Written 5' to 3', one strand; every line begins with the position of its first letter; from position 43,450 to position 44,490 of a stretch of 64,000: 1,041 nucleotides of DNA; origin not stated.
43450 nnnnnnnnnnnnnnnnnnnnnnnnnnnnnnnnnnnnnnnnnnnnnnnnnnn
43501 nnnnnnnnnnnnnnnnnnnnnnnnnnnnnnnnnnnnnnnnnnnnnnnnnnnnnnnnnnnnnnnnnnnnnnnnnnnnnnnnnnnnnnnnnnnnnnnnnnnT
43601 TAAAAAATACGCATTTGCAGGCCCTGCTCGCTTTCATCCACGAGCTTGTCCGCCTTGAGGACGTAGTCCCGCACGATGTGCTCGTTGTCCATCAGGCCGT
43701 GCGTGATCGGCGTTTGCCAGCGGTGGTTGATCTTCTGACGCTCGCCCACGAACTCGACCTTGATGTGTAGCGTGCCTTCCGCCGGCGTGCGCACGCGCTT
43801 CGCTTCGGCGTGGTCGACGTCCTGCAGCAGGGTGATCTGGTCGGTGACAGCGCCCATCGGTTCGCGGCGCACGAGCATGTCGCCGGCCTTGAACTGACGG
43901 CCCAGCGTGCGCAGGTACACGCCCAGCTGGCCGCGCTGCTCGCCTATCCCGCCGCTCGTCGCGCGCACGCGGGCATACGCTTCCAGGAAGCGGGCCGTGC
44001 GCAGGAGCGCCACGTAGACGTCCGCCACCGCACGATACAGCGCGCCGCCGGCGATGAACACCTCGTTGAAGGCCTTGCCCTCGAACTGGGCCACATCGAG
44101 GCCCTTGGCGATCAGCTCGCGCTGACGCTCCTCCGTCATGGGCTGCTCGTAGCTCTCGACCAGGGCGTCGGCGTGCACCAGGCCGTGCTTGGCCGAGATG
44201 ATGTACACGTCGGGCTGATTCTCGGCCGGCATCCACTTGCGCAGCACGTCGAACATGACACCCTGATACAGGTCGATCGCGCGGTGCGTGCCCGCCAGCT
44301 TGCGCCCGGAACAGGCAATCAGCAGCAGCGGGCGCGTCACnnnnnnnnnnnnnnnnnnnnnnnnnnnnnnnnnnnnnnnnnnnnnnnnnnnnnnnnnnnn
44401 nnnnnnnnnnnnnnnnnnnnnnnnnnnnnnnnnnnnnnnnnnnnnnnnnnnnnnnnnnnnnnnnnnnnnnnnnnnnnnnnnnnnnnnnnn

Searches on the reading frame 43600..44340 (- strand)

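Call 81: search_protein_families(library=phrogs, proteins=[window:43600-44340:-], max_evalue=0.001)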
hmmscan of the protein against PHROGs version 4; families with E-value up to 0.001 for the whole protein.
window:43600-44340:- (246 aa): 2 families
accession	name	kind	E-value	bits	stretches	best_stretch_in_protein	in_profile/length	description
phrog_5935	-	unknown function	2.6e-24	86.8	1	3-147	7-153/155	-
phrog_5436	-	unknown function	2.6e-06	28.3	1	4-71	128-198/267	-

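Call 82: search_protein_families(library=pfam, proteins=[window:43600-44340:-], max_evalue=0.001)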
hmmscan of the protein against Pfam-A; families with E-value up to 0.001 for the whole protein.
window:43600-44340:- (246 aa): 1 family
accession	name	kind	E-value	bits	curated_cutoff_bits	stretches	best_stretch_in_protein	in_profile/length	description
PF21818.3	DUF6884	-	9.9e-16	58.6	30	1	6-104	2-104/135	Family of unknown function (DUF6884)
